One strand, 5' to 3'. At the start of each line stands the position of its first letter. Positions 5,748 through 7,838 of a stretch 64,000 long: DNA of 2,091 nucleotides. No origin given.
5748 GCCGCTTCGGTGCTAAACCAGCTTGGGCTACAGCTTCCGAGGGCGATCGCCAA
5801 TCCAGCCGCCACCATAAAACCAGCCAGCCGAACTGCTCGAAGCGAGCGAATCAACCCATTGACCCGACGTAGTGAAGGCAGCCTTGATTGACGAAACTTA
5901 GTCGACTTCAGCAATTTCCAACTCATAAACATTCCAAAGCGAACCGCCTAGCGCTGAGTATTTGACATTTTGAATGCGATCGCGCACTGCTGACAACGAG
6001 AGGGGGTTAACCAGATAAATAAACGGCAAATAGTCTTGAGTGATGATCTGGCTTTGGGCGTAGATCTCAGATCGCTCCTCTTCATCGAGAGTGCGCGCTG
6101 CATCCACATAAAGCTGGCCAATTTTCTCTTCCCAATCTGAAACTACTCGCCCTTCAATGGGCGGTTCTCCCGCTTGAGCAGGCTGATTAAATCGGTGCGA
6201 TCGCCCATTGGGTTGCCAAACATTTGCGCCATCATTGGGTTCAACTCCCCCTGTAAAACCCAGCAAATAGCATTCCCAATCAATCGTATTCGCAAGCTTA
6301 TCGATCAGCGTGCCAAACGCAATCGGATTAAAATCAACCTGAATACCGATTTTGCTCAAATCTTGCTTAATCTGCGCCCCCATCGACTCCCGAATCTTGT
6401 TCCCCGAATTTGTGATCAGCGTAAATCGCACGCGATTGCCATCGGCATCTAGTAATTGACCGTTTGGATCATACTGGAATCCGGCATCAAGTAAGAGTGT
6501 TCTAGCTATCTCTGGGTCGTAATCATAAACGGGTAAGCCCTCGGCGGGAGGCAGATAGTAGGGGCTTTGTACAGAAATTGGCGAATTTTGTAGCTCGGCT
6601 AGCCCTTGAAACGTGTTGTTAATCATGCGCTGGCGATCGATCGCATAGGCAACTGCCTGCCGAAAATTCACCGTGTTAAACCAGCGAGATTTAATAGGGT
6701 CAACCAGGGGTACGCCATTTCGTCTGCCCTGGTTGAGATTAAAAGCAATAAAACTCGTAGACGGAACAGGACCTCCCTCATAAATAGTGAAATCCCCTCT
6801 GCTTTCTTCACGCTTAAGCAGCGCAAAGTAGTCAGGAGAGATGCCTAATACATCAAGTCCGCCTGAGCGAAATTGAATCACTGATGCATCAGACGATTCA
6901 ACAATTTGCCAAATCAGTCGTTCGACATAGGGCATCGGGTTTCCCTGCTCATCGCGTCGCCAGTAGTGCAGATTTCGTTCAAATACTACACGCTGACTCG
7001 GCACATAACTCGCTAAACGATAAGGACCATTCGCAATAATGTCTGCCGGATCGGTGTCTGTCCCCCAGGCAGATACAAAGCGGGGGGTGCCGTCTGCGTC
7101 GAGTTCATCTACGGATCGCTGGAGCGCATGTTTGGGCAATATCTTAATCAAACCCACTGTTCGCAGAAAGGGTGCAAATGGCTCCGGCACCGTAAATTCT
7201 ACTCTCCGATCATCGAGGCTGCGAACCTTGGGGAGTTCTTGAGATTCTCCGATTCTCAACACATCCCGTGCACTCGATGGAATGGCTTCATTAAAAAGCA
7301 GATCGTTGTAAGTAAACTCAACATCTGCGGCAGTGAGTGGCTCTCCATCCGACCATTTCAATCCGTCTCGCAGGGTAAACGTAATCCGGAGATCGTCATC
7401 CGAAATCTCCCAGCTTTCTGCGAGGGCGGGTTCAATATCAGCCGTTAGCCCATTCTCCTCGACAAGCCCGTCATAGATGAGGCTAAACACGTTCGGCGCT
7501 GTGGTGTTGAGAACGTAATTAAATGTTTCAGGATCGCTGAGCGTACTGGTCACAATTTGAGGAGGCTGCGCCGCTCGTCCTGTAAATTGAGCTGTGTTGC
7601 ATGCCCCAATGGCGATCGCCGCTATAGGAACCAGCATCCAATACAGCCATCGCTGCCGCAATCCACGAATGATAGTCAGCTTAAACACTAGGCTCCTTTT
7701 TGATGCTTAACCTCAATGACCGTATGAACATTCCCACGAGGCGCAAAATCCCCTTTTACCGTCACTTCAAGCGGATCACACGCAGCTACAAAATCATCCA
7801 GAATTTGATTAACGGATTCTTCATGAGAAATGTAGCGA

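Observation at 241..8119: Four tandem paralogous family-5 SBP lipoproteins with no transporter partners, probably one operon with queF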

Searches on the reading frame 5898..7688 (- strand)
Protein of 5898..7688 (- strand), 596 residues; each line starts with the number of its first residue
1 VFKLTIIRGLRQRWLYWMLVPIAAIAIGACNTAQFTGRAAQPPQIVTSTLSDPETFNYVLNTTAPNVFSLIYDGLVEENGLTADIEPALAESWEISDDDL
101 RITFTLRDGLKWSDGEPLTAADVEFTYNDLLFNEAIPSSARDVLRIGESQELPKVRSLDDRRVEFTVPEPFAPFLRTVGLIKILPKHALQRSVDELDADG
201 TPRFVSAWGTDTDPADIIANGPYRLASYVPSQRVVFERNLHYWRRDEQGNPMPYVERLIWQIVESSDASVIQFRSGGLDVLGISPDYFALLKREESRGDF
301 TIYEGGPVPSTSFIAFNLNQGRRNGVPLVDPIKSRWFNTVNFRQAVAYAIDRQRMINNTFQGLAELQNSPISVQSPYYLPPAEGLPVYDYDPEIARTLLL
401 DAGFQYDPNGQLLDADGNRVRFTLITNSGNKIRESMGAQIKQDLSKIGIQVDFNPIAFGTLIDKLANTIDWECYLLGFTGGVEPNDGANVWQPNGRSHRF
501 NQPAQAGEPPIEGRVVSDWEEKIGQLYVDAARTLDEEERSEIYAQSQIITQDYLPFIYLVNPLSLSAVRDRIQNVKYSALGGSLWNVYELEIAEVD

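Call 5: search_protein_families(library=pfam, proteins=[window:5898-7688:-])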
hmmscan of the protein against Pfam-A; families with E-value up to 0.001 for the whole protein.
window:5898-7688:- (596 aa): 1 family
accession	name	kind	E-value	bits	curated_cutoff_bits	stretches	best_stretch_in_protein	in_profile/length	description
PF00496.27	SBP_bac_5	-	2.7e-83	280.6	32.4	1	85-486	2-354/368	Bacterial extracellular solute-binding proteins, family 5 Middle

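Call 6: search_protein_families(library=ncbifam, proteins=[window:5898-7688:-])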
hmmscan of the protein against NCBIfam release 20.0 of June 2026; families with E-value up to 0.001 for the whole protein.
window:5898-7688:- (596 aa): 11 families
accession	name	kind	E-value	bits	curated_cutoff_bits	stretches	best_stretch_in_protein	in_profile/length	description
NF045467.1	Opp4A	equivalog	1.1e-48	165.8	650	1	58-581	53-547/556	oligopeptide ABC transporter substrate-binding protein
TIGR02294.1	nickel_nikA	equivalog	3.9e-33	114.7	393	1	43-463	6-386/501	nickel ABC transporter substrate-binding protein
NF043070.1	DppA_dipep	equivalog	2e-26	92.6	1005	1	41-581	27-525/535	dipeptide ABC transporter periplasmic-binding protein DppA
NF047575.1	opine_bind_CntA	exception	5.6e-24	84.6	800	1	18-453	10-409/535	staphylopine-dependent metal ABC transporter substrate-binding lipoprotein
NF045468.1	Opp5A_nikA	equivalog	3.7e-23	81.8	600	2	333-472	251-382/488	nickel ABC transporter substrate-binding protein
TIGR04028.1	SBP_KPN_01854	hypoth_equivalog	4.8e-20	71.6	468.5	2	67-196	26-154/509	TIGR04028 family ABC transporter substrate-binding protein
NF011684.0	PRK15104.1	equivalog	7e-17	61.3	947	1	65-280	63-269/543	oligopeptide ABC transporter substrate-binding protein OppA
NF011689.0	PRK15109.1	equivalog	1.7e-16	60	560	1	69-583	63-531/547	ABC transporter substrate-binding protein SapA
NF011942.0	PRK15413.1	equivalog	3.1e-15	55.8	594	1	64-567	51-488/512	glutathione ABC transporter substrate-binding protein GsiB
NF007287.0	PRK09755.1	equivalog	3.9e-14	52.4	1098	1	13-128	4-119/535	ABC transporter substrate-binding protein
NF043077.1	MMSYN1_0169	equivalog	1.8e-07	30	650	0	212-286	312-383/896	oligopeptide ABC transporter substrate-binding protein OppA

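Call 13: find_related_loci(query=A1, collection=genome_contigs, flank=10000)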
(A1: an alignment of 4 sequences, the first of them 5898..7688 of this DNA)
Query A1 (596 aa) in genome_contigs; peptide patterns used: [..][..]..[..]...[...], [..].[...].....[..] (x = any residue, [..] = any of these).
600 stretches matched a pattern (row limit reached: there are more); 582 encode a relative of the query (tblastn E <= 1e-3); the best 80 are kept; 80 distinct loci.
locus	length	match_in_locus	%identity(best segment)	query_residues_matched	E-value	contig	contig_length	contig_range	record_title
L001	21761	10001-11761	66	7-594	0e+0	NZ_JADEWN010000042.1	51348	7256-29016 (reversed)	Gloeocapsopsis crepidinum LEGE 06123 NODE_42_length_51348_cov_11.0077, whole genome shotgun sequence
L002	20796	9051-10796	66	12-594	0e+0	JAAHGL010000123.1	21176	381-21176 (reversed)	MAG: Symploca sp. SIO2C1 2C1_NODE_123, whole genome shotgun sequence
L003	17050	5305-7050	66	13-594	0e+0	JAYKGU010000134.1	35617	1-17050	MAG: Synechococcales cyanobacterium isolate 1108005 NODE_22009622, whole genome shotgun sequence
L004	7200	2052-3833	63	2-594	0e+0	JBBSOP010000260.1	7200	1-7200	MAG: Chroococcales cyanobacterium isolate LS6_sbin.32 LS6_sbin.32_K_1686202_L_7200_cov_7.0000, whole genome shotgun sequ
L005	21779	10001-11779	62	2-594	0e+0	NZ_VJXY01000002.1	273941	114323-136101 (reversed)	Komarekiella delphini-convector SJRDD-AB1 NODE_2_length_273941_cov_211.168856, whole genome shotgun sequence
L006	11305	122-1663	71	80-594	0e+0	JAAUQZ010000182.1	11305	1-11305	MAG: Leptolyngbyaceae cyanobacterium RM1_406_9 NODE_1464_length_11305_cov_7.039452, whole genome shotgun sequence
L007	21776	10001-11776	61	1-593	0e+0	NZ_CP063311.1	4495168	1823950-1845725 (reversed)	Anabaenopsis elenkinii CCIBt3563 chromosome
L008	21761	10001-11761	62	4-594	0e+0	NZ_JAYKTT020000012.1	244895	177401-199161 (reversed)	Chlorogloeopsis sp. ULAP02 14, whole genome shotgun sequence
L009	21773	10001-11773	62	2-594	0e+0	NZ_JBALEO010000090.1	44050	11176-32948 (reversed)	MAG: Nostoc sp. isolate P8219 bin 29 NODE_366_length_44050_cov_71.403890, whole genome shotgun sequence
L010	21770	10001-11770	61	2-592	0e+0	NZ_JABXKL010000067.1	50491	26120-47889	MAG: Nostoc sp. NMS9 NODE_630_length_50491_cov_158.782, whole genome shotgun sequence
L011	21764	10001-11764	61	6-594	0e+0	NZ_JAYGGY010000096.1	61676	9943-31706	Anabaena cylindrica UHCC 0172 NODE_38_length_61676_cov_79.623570, whole genome shotgun sequence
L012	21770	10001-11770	62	1-591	0e+0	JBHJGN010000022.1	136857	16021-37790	MAG: Cyanophyceae cyanobacterium isolate sb_S3C1218_1 S3Ck141_376164, whole genome shotgun sequence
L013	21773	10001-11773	61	2-594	0e+0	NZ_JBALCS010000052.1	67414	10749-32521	MAG: Nostoc sp. isolate P12567 bin 1 NODE_50_length_67414_cov_216.223696, whole genome shotgun sequence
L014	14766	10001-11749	60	12-594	0e+0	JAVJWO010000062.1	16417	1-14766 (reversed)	MAG: Coleofasciculus chthonoplastes F2-STO-03 k141_46395, whole genome shotgun sequence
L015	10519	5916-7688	62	2-594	0e+0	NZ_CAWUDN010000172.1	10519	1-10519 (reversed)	Nostoc sp. PCC 9305 isolate Nostoc CCY 9926 NODE_172_length_10519_cov_145.768635, whole genome shotgun sequence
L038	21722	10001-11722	57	18-594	0e+0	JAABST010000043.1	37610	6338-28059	MAG: Geitlerinema sp. S16 isolate S16.Bin025 Scaffold_41, whole genome shotgun sequence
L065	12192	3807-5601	58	5-593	0e+0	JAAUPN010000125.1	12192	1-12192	MAG: Coleofasciculaceae cyanobacterium RL_1_1 NODE_774_length_12192_cov_3.349523, whole genome shotgun sequence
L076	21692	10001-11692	39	31-596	2e-114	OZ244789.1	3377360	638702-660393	MAG: Chloroflexota bacterium isolate ab4077b5-c520-4789-84b5-e4883557eec7 genome assembly, chromosome: 1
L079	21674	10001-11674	38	23-587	1e-112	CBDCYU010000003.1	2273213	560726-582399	MAG: Dehalococcoidia bacterium isolate 262ce888-de54-4936-a59d-857f670bbefa genome assembly, contig: contig_3, whole gen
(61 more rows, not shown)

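Call 16: find_homologous_proteins(query=window:5898-7688:-, max_evalue=1e-20)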
Query window:5898-7688:- (596 aa): 4560 proteins with E <= 1e-20 among 8000 candidates; the best 120 are listed.
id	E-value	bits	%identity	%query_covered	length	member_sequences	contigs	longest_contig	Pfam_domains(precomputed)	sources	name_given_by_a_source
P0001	0.0e+0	1321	100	97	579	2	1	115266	PF00496.28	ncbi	ncbi:MAG: ABC transporter substrate-binding protein [Elainellaceae cyanobacterium]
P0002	0.0e+0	1105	80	98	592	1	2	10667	PF00496.28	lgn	-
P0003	0.0e+0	1099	80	98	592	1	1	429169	PF00496.28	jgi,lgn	jgi:peptide/nickel transport system substrate-binding protein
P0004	0.0e+0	1073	77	98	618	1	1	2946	PF00496.28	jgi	jgi:peptide/nickel transport system substrate-binding protein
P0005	2.0e-293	993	74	97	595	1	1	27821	PF00496.28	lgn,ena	-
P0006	7.2e-293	991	74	97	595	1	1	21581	PF00496.28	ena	-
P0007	3.3e-282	956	71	98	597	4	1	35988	PF00496.28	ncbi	-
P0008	8.9e-282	954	69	99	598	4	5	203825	PF00496.28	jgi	jgi:peptide/nickel transport system substrate-binding protein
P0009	9.2e-282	954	71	96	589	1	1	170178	PF00496.28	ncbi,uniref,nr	ncbi:ABC transporter substrate-binding protein [Oscillatoria sp. FACHB-1407]|uniref:ABC transporter 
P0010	1.9e-281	953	69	98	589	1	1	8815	PF00496.28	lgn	-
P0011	2.2e-281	953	70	98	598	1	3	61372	PF00496.28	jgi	jgi:peptide/nickel transport system substrate-binding protein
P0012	6.8e-281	951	70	98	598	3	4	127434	PF00496.28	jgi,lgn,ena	jgi:peptide/nickel transport system substrate-binding protein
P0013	3.1e-280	949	70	98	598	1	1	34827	PF00496.28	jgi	jgi:peptide/nickel transport system substrate-binding protein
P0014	1.7e-279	947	70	98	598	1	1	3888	PF00496.28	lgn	-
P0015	3.6e-279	946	69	98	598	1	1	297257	PF00496.28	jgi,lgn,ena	jgi:peptide/nickel transport system substrate-binding protein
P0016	4.7e-279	945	69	98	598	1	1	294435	PF00496.28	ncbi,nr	ncbi:ABC transporter substrate-binding protein [Cyanobacteria bacterium FACHB-471]|nr:ABC transporte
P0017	8.7e-279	944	69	98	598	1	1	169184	PF00496.28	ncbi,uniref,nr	ncbi:ABC transporter substrate-binding protein [Oculatella sp. FACHB-28]|uniref:ABC transporter subs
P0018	3.3e-278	942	68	99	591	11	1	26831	PF00496.28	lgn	-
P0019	4.8e-278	942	69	98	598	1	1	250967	PF00496.28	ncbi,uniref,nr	ncbi:ABC transporter substrate-binding protein [Leptolyngbya sp. FACHB-541]|uniref:ABC transporter s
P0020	7.1e-277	938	67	99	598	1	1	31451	PF00496.28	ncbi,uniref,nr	ncbi:ABC transporter substrate-binding protein [Leptolyngbya sp. FACHB-671]|uniref:ABC transporter s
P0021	4.9e-276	935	69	98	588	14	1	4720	PF00496.28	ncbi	-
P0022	9.9e-275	931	68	98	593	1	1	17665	PF00496.28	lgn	-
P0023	1.4e-274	930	67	99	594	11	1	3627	PF00496.28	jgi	jgi:peptide/nickel transport system substrate-binding protein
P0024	2.5e-274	930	70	94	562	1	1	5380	PF00496.28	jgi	jgi:peptide/nickel transport system substrate-binding protein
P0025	5.4e-274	928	67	99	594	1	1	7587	PF00496.28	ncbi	ncbi:MAG TPA: ABC transporter substrate-binding protein [Cyanophyceae cyanobacterium]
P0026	3.2e-273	926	67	99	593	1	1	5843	PF00496.28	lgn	-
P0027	4.0e-272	922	67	98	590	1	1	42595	PF00496.28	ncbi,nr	ncbi:MAG: ABC transporter substrate-binding protein [Oculatellaceae cyanobacterium bins.114]|nr:ABC 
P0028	3.2e-271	919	67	98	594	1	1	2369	PF00496.28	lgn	-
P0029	3.3e-271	919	66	98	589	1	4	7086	PF00496.28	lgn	-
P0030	5.2e-271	919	65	98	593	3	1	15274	PF00496.28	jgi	jgi:peptide/nickel transport system substrate-binding protein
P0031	7.3e-271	918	66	99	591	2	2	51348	PF00496.28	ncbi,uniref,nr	ncbi:ABC transporter substrate-binding protein [Gloeocapsopsis crepidinum LEGE 06123]|uniref:ABC tra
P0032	9.6e-271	918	66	98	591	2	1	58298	PF00496.28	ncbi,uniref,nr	ncbi:ABC transporter substrate-binding protein [Scytonema sp. UIC 10036]|uniref:ABC transporter subs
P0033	1.3e-270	917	68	98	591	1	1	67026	PF00496.28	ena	-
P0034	3.8e-270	916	66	98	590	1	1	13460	PF00496.28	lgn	-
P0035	9.2e-270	914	67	97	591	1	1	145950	PF00496.28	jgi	jgi:peptide/nickel transport system substrate-binding protein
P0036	1.1e-269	914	66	98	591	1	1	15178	PF00496.28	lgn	-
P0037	2.9e-269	913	67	98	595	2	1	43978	PF00496.28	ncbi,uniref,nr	ncbi:ABC transporter substrate-binding protein [Argonema antarcticum]|uniref:ABC transporter substra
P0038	9.5e-269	911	66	95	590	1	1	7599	PF00496.28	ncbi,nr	ncbi:MAG: ABC transporter substrate-binding protein [Cyanothece sp. SIO1E1]|nr:ABC transporter subst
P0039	1.4e-268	911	68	97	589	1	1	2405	PF00496.28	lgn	-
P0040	1.6e-268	910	67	97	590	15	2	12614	PF00496.28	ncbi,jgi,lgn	jgi:peptide/nickel transport system substrate-binding protein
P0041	2.6e-268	910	66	98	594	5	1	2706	PF00496.28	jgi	-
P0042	7.1e-268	908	65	99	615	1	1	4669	PF00496.28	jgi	jgi:peptide/nickel transport system substrate-binding protein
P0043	8.9e-268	908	67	98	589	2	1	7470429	PF00496.28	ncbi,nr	ncbi:ABC transporter substrate-binding protein [Allocoleopsis franciscana]|nr:ABC transporter substr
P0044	9.6e-268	908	66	98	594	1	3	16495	PF00496.28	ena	-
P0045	1.8e-267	907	66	98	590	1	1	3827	PF00496.28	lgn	-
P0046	3.3e-267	906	66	98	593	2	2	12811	PF00496.28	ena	-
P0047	3.6e-267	906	66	98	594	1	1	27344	PF00496.28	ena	-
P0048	3.6e-267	906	66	99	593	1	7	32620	PF00496.28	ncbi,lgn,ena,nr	ncbi:MAG TPA: peptide ABC transporter substrate-binding protein [Cyanobacteria bacterium UBA12227]|n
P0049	4.2e-267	906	66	98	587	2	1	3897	PF00496.28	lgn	-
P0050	9.7e-267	905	67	98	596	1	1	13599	PF00496.28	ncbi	-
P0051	9.7e-267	905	66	99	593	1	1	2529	PF00496.28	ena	-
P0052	1.1e-266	904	66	98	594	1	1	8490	PF00496.28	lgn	-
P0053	1.3e-266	904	66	98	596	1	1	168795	PF00496.28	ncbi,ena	-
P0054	1.7e-266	904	64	98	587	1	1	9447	PF00496.28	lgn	-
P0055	2.0e-266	903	65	99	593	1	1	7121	PF00496.28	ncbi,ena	-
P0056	2.0e-266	903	65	100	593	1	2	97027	PF00496.28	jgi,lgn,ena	jgi:peptide/nickel transport system substrate-binding protein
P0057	4.1e-266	902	66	98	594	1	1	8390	PF00496.28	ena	-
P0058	5.2e-266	902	65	99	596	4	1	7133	PF00496.28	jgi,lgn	jgi:peptide/nickel transport system substrate-binding protein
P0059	5.5e-266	902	66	98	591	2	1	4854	PF00496.28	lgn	-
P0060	5.7e-266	902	65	98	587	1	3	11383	PF00496.28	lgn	-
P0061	6.4e-266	902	66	98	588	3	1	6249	PF00496.28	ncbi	-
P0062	9.2e-266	901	66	99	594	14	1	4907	PF00496.28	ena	-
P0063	9.9e-266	901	66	97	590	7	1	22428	PF00496.28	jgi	jgi:peptide/nickel transport system substrate-binding protein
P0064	1.1e-265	901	67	97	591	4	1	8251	PF00496.28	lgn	-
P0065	1.6e-265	901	65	98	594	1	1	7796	PF00496.28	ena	-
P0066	1.7e-265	900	65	99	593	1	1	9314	PF00496.28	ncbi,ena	-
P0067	2.1e-265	900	67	97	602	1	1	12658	PF00496.28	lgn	-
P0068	5.5e-265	899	66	96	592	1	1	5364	PF00496.28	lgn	-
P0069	8.8e-265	898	66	98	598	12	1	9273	PF00496.28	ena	-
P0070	9.1e-265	898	66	98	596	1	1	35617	PF00496.28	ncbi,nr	ncbi:MAG: ABC transporter substrate-binding protein [Synechococcales bacterium]|nr:ABC transporter s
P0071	9.1e-265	898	64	98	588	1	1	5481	PF00496.28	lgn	-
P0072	1.1e-264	898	66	98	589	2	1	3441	PF00496.28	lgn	-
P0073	1.7e-264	897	64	99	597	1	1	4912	PF00496.28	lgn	-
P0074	2.4e-264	897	65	98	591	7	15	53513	PF00496.28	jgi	jgi:peptide/nickel transport system substrate-binding protein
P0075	3.1e-264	896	65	100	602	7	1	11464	PF00496.28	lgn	-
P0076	4.0e-264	896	65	97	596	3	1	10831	PF00496.28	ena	-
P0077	5.2e-264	895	67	99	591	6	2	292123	PF00496.28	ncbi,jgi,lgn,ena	ncbi:MAG TPA: ABC transporter substrate-binding protein [Oculatellaceae cyanobacterium]|jgi:peptide/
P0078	6.2e-264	895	66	97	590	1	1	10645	PF00496.28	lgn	-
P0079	7.0e-264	895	66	98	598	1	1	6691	PF00496.28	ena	-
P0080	7.4e-264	895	64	98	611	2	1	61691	PF00496.28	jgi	jgi:peptide/nickel transport system substrate-binding protein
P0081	9.0e-264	895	66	95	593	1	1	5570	PF00496.28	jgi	-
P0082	9.6e-264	895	65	98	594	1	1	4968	PF00496.28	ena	-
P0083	1.3e-263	894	66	98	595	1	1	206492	PF00496.28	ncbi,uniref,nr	ncbi:ABC transporter substrate-binding protein [Argonema galeatum]|uniref:ABC transporter substrate-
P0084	1.3e-263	894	65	98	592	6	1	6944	PF00496.28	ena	-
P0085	1.3e-263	894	66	99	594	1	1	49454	PF00496.28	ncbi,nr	ncbi:MAG: ABC transporter substrate-binding protein [Nostocaceae cyanobacterium]|nr:ABC transporter 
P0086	3.4e-263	893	65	97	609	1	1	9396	PF00496.28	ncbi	-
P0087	3.7e-263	893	65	100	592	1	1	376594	PF00496.28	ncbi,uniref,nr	ncbi:ABC transporter substrate-binding protein [Microcoleus sp. FACHB-831]|uniref:ABC transporter su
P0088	5.4e-263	892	65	98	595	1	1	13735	PF00496.28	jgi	-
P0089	7.2e-263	892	65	98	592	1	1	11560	PF00496.28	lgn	-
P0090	7.4e-263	892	65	100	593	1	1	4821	PF00496.28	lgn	-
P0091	9.2e-263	891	65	99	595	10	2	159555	PF00496.28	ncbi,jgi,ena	jgi:peptide/nickel transport system substrate-binding protein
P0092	9.2e-263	891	66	96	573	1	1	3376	PF00496.28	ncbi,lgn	ncbi:MAG: ABC transporter substrate-binding protein [Elainellaceae cyanobacterium]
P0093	1.1e-262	891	65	96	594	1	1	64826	PF00496.28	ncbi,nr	ncbi:MAG: ABC transporter substrate-binding protein [Stigonema ocellatum SAG 48.90 = DSM 106950]|nr:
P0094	1.1e-262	891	65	98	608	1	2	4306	PF00496.28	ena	-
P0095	1.2e-262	891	64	100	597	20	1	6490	PF00496.28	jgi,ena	jgi:peptide/nickel transport system substrate-binding protein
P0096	2.1e-262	890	63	100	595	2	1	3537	PF00496.28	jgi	-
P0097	2.9e-262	890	63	100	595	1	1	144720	PF00496.28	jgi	-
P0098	3.0e-262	890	65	100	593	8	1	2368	PF00496.28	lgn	-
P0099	3.1e-262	890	64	100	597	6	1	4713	PF00496.28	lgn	-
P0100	3.2e-262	890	63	99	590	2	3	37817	PF00496.28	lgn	-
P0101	4.1e-262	889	64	98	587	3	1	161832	PF00496.28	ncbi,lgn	ncbi:MAG: ABC transporter substrate-binding protein [Thainema sp.]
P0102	6.4e-262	889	65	97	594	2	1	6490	PF00496.28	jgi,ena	jgi:peptide/nickel transport system substrate-binding protein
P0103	1.3e-261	888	65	98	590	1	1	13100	PF00496.28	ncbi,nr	ncbi:MAG: ABC transporter substrate-binding protein [Symploca sp. SIO2G7]|nr:ABC transporter substra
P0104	2.0e-261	887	64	98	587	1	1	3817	PF00496.28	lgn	-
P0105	2.7e-261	887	64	97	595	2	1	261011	PF00496.28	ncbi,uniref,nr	ncbi:ABC transporter substrate-binding protein [Anabaena sp. CA = ATCC 33047]|uniref:ABC transporter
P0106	2.7e-261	887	65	98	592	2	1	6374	PF00496.28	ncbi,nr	ncbi:peptide ABC transporter substrate-binding protein [filamentous cyanobacterium CCP2]|nr:peptide 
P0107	3.0e-261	886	64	99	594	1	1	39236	PF00496.28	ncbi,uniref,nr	ncbi:ABC transporter substrate-binding protein [Nostocaceae cyanobacterium CENA357]|uniref:ABC trans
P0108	3.1e-261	886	65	97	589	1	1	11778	PF00496.28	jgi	-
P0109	3.3e-261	886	63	100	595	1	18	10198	PF00496.28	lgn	-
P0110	5.3e-261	886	65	96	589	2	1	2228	PF00496.28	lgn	-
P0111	5.9e-261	885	64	98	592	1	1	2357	PF00496.28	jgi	jgi:peptide/nickel transport system substrate-binding protein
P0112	6.4e-261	885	65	98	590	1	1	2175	PF00496.28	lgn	-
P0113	7.2e-261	885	64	100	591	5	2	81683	PF00496.28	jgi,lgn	-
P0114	7.7e-261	885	66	96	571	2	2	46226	PF00496.28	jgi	jgi:peptide/nickel transport system substrate-binding protein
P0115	8.6e-261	885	64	100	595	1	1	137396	PF00496.28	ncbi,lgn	-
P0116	9.3e-261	885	63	100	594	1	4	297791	PF00496.28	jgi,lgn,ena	-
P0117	1.6e-260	884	65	97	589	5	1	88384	PF00496.28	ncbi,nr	ncbi:MAG: ABC transporter substrate-binding protein [Symploca sp. SIO1C2]|nr:ABC transporter substra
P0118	3.1e-260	883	66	95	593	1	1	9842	PF00496.28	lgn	-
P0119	3.3e-260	883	64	97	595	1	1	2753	PF00496.28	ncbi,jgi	jgi:peptide/nickel transport system substrate-binding protein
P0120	3.9e-260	883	64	97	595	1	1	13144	PF00496.28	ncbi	-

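Call 17: find_encoding_contigs(protein=P0001, flank=10000, max_places=4)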
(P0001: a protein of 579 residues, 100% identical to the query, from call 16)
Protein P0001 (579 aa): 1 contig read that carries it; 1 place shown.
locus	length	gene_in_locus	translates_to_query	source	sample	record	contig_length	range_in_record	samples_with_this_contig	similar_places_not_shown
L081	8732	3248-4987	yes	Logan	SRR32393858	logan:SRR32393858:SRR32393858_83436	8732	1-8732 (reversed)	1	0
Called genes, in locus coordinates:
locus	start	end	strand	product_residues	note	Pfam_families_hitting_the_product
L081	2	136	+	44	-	?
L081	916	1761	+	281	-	PF00561:Abhydrolase_1, PF12146:Hydrolase_4, PF12697:Abhydrolase_6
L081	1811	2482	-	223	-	-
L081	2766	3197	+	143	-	PF14819:QueF_N (faint), PF14489:QueF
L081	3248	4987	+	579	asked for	PF00496:SBP_bac_5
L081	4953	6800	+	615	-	PF00496:SBP_bac_5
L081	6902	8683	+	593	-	PF00496:SBP_bac_5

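Call 18: find_encoding_contigs(protein=P0003, flank=10000, max_places=3)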
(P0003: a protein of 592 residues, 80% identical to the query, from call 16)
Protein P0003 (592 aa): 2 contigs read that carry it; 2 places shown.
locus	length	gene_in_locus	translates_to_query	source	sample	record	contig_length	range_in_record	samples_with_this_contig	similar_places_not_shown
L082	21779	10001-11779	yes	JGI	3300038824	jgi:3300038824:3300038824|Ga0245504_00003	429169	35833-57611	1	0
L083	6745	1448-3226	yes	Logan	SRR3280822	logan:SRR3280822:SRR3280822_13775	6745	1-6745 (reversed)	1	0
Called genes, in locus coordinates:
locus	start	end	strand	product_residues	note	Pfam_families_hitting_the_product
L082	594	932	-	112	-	PF05016:ParE_toxin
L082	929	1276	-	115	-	PF02604:PhdYeFM_antitox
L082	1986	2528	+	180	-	PF13808:DDE_Tnp_1_assoc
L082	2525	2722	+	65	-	-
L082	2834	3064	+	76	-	-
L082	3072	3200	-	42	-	-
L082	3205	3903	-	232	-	-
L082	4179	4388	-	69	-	PF07927:HicA_toxin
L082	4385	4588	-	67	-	PF15919:HicB_lk_antitox, PF21748:UPF0150 (weak)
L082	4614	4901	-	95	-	-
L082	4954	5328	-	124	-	PF13366:PDDEXK_3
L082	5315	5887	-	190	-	PF13020:NOV_C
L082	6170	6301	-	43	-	-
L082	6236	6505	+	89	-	-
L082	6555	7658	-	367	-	PF00271:Helicase_C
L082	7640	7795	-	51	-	-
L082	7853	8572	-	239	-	PF00176:SNF2-rel_dom (weak)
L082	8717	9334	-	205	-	-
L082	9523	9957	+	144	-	PF14489:QueF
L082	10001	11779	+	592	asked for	PF00496:SBP_bac_5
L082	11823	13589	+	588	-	PF00496:SBP_bac_5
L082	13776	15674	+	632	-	PF00496:SBP_bac_5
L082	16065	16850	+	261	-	PF13230:GATase_4, PF13522:GATase_6 (weak)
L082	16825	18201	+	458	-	PF12867:DinB_2, PF03781:FGE-sulfatase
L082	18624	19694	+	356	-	PF10017:Methyltransf_33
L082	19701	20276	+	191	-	PF12464:Mac, PF00132:Hexapep, PF14602:Hexapep_2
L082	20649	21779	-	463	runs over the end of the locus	PF01842:ACT (weak), PF13291:ACT_4, PF00390:malic, PF03949:Malic_M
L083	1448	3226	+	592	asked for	PF00496:SBP_bac_5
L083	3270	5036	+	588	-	PF00496:SBP_bac_5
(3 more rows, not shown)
